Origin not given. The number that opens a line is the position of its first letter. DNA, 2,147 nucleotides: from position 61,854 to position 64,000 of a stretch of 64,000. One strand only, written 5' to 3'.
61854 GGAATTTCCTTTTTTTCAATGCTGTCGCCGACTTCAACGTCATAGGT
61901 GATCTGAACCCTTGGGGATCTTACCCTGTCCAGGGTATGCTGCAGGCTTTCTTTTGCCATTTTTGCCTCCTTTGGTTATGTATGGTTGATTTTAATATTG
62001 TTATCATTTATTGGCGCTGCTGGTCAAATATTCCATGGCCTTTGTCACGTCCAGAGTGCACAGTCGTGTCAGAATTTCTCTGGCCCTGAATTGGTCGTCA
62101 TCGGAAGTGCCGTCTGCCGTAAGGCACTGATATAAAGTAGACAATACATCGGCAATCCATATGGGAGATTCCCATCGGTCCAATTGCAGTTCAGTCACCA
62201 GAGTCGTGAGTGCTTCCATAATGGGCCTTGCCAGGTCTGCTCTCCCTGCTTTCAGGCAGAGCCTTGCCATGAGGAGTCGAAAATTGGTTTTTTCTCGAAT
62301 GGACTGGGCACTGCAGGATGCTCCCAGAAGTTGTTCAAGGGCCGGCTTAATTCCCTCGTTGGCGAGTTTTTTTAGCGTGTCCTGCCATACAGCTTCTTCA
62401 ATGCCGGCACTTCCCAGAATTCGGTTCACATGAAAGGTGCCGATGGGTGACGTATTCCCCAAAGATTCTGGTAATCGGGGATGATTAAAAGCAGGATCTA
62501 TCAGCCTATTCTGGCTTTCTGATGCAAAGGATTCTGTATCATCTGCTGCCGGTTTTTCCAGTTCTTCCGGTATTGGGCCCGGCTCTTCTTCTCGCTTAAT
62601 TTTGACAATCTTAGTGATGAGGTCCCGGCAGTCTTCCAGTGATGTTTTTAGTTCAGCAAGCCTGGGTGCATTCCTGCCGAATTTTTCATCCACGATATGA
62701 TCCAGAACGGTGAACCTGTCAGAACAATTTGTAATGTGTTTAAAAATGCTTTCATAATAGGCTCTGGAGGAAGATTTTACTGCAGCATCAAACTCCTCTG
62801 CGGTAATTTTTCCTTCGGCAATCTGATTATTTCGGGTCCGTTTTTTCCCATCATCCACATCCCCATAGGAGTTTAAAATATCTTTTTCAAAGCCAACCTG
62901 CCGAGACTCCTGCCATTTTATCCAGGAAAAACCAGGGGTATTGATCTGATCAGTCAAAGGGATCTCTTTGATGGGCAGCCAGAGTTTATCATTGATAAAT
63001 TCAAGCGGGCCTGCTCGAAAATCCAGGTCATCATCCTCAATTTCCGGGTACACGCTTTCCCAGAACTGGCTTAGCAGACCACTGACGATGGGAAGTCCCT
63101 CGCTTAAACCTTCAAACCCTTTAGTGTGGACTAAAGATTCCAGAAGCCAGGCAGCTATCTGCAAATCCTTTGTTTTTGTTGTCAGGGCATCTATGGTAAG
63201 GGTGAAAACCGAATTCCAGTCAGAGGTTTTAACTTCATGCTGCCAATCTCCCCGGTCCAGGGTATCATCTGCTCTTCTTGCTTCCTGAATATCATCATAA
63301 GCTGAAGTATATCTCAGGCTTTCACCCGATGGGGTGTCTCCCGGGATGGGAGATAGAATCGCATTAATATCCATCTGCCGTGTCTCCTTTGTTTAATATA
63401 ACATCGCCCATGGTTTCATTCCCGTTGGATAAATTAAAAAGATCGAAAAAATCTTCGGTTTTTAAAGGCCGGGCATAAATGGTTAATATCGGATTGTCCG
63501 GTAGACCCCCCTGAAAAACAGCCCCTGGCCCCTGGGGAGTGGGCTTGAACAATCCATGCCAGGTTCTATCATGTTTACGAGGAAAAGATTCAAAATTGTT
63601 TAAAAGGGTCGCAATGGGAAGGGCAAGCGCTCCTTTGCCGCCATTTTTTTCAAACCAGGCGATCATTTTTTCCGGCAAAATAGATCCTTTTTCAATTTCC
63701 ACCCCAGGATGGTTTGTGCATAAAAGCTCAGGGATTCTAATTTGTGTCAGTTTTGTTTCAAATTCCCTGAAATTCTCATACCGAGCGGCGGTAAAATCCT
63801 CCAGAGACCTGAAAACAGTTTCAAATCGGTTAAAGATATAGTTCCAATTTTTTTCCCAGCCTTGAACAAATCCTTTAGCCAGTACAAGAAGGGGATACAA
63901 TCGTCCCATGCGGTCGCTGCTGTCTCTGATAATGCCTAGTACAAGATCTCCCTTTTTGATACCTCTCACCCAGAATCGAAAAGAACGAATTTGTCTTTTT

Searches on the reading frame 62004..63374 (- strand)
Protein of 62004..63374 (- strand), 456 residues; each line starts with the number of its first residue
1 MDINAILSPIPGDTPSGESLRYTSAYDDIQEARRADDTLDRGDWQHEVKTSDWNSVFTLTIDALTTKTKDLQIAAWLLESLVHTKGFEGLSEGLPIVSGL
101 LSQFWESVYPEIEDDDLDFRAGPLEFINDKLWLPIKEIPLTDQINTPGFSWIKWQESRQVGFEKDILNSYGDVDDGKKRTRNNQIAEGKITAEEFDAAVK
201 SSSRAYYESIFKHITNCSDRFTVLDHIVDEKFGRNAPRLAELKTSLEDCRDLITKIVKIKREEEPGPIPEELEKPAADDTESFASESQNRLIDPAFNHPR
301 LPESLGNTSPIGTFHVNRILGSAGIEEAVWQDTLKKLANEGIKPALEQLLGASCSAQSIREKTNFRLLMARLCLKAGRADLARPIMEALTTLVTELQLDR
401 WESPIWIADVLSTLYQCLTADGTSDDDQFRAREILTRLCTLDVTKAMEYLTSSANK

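Call 5: search_protein_families(library=pfam, proteins=[window:62004-63374:-], max_evalue=0.01)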
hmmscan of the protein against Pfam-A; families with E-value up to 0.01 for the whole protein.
window:62004-63374:- (456 aa): 2 families
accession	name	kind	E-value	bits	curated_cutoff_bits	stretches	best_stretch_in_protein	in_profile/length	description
PF06812.17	ImpA_N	-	9.3e-36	123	26.9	1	7-128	1-118/119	ImpA, N-terminal, type VI secretion system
PF16989.10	T6SS_VasJ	-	8.4e-13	48.8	26.2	1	327-404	170-246/255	Type VI secretion, EvfE, EvfF, ImpA, BimE, VC_A0119, VasJ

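Call 7: search_protein_families(library=ncbifam, proteins=[window:62004-63374:-], max_evalue=0.01)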
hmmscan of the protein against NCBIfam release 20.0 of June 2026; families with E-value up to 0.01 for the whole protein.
window:62004-63374:- (456 aa): 2 families
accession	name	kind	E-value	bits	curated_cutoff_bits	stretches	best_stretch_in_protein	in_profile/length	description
TIGR03363.1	VI_chp_8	equivalog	1e-65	222.8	160.85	1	1-282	1-271/353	type VI secretion system protein TssA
TIGR03362.1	VI_chp_7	equivalog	4.4e-27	95.3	230.1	2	4-111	3-103/476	type VI secretion system protein TssA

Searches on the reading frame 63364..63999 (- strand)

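Call 5: search_protein_families(library=pfam, proteins=[window:63364-63999:-], max_evalue=0.01)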
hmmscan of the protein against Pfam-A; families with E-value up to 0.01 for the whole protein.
window:63364-63999:- (211 aa): 1 family
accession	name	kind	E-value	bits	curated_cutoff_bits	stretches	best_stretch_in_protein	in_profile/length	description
PF09867.14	TagF_N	-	3.7e-05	24.1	27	1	6-76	53-121/135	TagF N-terminal domain, Type VI secretion system-associated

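Call 7: search_protein_families(library=ncbifam, proteins=[window:63364-63999:-], max_evalue=0.01)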
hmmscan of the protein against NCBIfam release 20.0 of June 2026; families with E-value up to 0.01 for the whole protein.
window:63364-63999:- (211 aa): 1 family
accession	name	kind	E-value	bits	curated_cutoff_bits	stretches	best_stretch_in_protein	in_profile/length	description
TIGR03373.1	VI_minor_4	hypoth_equivalog_domain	2.2e-05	24.6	41.2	1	7-80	54-125/136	type VI secretion system-associated protein TagF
